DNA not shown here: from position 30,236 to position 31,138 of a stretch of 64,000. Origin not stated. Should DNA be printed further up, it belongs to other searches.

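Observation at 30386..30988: G8 homopolymer inside the catalytic region of a Hin/Gin-type invertase that sits far from any tail-fibre gene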

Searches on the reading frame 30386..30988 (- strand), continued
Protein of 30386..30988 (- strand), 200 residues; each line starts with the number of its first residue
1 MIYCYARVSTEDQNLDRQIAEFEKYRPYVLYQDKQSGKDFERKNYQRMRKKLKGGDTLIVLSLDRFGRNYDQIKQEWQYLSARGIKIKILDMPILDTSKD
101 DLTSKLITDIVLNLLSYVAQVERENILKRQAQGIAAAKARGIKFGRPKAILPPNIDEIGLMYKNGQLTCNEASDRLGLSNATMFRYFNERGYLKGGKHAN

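Call 30: find_encoding_contigs(protein=P0018, flank=10000, max_places=8)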
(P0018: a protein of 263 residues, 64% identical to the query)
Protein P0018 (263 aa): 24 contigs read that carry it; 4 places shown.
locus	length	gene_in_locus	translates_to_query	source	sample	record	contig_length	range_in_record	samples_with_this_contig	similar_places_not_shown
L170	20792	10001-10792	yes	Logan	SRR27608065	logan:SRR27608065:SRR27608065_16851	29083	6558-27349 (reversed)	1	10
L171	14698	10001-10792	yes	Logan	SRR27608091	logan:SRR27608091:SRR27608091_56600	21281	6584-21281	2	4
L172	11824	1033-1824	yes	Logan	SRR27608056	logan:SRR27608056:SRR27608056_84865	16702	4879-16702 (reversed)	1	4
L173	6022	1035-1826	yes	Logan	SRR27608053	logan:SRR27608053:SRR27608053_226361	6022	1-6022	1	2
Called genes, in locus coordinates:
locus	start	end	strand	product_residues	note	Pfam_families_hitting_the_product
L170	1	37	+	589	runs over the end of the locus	?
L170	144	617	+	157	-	PF01381:HTH_3, PF12844:HTH_19 (weak), PF22600:MTPAP-like_central (weak), PF01909:NTP_transf_2, PF18765:Polbeta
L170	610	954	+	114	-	PF01934:HepT-like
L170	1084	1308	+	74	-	PF03840:SecG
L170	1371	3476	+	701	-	PF00575:S1 (faint), PF17876:CSD2, PF00773:RNB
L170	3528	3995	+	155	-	PF01668:SmpB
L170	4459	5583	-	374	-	PF14657:Arm-DNA-bind_4 (weak), PF00589:Phage_integrase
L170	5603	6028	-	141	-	-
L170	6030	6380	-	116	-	PF00157:Pou (weak), PF12844:HTH_19, PF13560:HTH_31 (weak), PF01381:HTH_3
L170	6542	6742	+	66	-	PF08667:BetR (weak), PF13443:HTH_26 (weak)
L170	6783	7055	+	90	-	-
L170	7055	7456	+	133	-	-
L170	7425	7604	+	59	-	-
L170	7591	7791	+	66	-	-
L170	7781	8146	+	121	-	-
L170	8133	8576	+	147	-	PF01381:HTH_3 (weak)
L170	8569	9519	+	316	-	-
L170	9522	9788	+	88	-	-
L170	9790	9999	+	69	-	-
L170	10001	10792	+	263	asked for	PF00239:Resolvase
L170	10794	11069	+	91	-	PF13560:HTH_31, PF12844:HTH_19 (weak), PF01381:HTH_3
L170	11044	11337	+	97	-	-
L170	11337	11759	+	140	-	PF03118:RNA_pol_A_CTD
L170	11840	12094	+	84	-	-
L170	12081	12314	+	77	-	-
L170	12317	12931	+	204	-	PF13392:HNH_3 (weak)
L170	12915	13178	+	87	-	-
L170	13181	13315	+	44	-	-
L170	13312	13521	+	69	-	-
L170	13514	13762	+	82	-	-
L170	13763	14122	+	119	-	-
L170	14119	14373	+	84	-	-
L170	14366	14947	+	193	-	-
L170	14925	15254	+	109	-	-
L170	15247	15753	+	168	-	-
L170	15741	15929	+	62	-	-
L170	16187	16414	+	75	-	-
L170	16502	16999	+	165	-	-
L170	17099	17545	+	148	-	-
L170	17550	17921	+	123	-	-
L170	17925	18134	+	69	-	-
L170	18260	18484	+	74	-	-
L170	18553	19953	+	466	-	PF00722:Glyco_hydro_16 (weak)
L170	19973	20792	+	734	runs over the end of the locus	PF18981:InlK_D3 (faint)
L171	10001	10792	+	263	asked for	PF00239:Resolvase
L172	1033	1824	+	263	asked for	PF00239:Resolvase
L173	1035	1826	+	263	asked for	PF00239:Resolvase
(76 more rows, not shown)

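Call 44: list_cluster_members(proteins=[window:30386-30988:-, window:42027-43211:-, window:35743-37245:+, window:31367-31600:+])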
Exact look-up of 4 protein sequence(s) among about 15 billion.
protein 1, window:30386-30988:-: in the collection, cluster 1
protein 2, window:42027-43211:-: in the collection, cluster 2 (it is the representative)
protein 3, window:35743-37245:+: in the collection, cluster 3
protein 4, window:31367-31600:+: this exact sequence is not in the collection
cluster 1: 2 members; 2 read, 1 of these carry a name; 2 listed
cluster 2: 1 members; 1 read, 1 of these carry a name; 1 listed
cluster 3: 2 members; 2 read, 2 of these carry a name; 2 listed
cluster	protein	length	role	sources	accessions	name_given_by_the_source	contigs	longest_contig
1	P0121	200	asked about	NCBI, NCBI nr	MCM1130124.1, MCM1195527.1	MAG: recombinase family protein [Roseburia sp.] | recombinase family protein [Anaeroplasma bactoclasticum]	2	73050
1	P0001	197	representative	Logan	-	-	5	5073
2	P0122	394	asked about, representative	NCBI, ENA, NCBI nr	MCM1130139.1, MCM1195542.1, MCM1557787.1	MAG: elongation factor Tu [Roseburia sp.] | elongation factor Tu [Anaeroplasma bactoclasticum]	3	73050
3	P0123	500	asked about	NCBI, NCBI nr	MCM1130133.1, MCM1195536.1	MAG: recombinase family protein [Roseburia sp.] | recombinase family protein [Anaeroplasma bactoclasticum]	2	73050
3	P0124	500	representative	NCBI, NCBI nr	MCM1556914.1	MAG: recombinase family protein [Anaeroplasma bactoclasticum] | recombinase family protein [Anaeroplasma bactoclasticum]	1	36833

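Call 45: search_solved_structures(query=window:30386-30988:-, max_evalue=0.00001, show_alignments=2)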
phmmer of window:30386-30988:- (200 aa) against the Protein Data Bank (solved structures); distinct sequences matched with E-value up to 0.00001: 16.
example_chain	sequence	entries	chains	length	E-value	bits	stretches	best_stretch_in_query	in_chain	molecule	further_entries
2r0q_C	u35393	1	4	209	2.3e-26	95.9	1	1-155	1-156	Putative transposon Tn552 DNA-invertase bin3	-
2gm4_A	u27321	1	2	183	5e-22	81.7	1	2-189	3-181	Transposon gamma-delta resolvase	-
1zr2_A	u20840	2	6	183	8.3e-22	81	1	2-189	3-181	Transposon gamma-delta resolvase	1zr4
1gdt_A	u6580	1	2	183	8.7e-21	77.7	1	2-189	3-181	PROTEIN (GAMMA DELTA RESOLVASE)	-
5cy1_A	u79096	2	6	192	1.5e-20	77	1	2-188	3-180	Transposon Tn3 resolvase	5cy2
5c34_B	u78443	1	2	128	1.4e-18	70.5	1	1-124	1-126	Putative transposon Tn552 DNA-invertase bin3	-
5c32_B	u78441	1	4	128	1.4e-18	70.5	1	1-124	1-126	Putative transposon Tn552 DNA-invertase bin3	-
5c31_A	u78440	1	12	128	2.3e-18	69.8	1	1-124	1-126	Sin, putative plasmid resolvase dimer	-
5c35_A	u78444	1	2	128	2.6e-18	69.6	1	1-124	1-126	Recombinase Sin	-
3pkz_A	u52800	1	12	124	2.3e-17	66.5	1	1-121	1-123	Recombinase Sin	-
1gdr_A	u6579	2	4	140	5.3e-17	65.3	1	2-144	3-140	GAMMA DELTA-RESOLVASE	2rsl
4m6f_A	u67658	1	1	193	2.6e-16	63.1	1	1-163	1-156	DNA-invertase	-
3uj3_X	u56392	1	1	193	6.9e-16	61.7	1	1-163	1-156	DNA-invertase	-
2gm5_A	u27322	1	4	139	1.5e-15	60.6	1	2-134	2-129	Transposon gamma-delta resolvase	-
1ght_A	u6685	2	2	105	3.9e-11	46.2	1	2-94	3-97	TRANSPOSON GAMMA-DELTA RESOLVASE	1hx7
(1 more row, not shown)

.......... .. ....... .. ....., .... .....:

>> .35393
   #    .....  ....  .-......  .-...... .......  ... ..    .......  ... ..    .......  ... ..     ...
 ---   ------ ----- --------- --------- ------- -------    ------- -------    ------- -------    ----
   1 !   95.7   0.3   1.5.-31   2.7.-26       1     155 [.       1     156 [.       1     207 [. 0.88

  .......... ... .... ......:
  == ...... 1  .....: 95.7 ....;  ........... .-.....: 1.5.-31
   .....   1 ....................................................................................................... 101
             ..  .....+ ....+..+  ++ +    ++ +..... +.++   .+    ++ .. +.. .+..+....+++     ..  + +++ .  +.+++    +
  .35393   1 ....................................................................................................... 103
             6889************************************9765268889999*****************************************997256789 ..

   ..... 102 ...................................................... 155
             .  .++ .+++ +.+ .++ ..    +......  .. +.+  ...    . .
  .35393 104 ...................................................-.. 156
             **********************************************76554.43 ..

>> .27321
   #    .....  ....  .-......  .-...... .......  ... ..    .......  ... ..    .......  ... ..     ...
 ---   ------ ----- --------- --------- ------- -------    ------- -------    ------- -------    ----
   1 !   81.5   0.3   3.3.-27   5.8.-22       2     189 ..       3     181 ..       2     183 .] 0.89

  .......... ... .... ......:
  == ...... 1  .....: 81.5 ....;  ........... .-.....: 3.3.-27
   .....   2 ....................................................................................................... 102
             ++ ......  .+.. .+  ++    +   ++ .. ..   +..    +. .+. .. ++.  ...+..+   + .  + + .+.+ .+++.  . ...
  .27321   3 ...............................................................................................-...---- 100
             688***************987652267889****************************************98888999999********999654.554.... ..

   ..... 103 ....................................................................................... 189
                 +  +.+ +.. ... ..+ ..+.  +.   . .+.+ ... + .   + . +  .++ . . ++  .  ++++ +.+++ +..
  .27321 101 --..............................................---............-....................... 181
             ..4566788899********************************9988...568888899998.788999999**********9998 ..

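Call 46: search_protein_families(library=ncbifam, proteins=[window:30386-30988:-], max_evalue=0.001)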
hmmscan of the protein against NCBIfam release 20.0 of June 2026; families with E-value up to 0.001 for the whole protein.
window:30386-30988:- (200 aa): 4 families
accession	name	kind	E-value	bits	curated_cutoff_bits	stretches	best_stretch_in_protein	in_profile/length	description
NF041201.1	recomb_XisF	equivalog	1e-14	54.4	375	1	3-141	2-140/465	fdxN element excision recombinase XisF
NF009949.0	PRK13413.1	equivalog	6.8e-13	48.7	272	1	1-190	1-196/203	master DNA invertase Mpi family serine-type recombinase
NF047344.1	SCCmet_CcrA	equivalog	3e-07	29.9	700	1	17-194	26-189/442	cassette chromosome recombinase CcrA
NF033518.0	transpos_IS607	equivalog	4.5e-07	29.6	110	1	2-117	56-174/187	IS607 family transposase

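Call 56: find_encoding_contigs(protein=P0042, flank=5000, max_places=2)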
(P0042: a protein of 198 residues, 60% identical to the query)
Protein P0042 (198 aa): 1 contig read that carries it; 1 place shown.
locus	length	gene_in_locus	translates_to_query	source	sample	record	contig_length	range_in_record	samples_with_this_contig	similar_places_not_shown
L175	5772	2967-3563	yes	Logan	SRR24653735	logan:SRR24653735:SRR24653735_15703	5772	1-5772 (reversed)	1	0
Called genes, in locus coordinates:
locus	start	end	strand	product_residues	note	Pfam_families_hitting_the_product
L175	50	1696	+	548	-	-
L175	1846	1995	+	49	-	-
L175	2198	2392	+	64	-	-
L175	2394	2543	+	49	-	-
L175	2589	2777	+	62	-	-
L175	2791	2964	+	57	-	PF14192:DUF4314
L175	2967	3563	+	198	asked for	PF00239:Resolvase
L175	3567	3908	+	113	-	PF04545:Sigma70_r4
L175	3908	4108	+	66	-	-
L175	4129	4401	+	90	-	-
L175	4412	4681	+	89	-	-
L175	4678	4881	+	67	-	-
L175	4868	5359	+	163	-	-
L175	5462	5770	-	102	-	?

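Call 57: find_encoding_contigs(protein=P0104, flank=5000, max_places=2)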
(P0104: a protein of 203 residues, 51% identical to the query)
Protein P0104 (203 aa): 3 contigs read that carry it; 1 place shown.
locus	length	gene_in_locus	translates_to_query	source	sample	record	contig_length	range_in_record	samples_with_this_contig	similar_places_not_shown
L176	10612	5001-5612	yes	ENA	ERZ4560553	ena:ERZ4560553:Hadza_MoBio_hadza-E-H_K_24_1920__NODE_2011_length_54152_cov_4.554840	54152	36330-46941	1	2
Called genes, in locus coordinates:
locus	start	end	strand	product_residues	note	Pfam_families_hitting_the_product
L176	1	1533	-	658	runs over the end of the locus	-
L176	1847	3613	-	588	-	-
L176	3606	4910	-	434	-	-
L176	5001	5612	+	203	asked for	PF00239:Resolvase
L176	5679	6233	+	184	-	-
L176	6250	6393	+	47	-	-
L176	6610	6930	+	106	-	-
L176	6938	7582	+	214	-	PF12844:HTH_19, PF13443:HTH_26, PF13560:HTH_31 (weak), PF01381:HTH_3, PF12844:HTH_19 (weak), PF01381:HTH_3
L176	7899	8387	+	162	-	-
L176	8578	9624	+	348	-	PF02661:Fic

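Call 58: find_encoding_contigs(protein=P0117, flank=5000, max_places=2)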
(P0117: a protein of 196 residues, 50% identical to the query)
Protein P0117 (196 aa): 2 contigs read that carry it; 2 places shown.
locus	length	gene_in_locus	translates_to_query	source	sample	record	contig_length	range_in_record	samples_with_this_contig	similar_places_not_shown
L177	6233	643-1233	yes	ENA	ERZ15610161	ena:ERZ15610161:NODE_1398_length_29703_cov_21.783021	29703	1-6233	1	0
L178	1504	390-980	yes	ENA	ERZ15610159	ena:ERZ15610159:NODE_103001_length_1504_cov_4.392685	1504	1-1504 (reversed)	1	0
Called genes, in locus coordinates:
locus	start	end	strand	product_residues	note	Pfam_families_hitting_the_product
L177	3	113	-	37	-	?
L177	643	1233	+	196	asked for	PF00239:Resolvase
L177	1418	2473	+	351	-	PF21194:TadZ-like_ARD, PF01656:CbiA (faint)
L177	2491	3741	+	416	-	PF00437:T2SSE, PF27713:UCP018868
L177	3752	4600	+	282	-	-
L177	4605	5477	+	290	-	PF00482:T2SSF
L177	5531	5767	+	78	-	-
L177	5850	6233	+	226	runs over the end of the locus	PF01478:Peptidase_A24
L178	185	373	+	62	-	-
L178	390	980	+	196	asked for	PF00239:Resolvase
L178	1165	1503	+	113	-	?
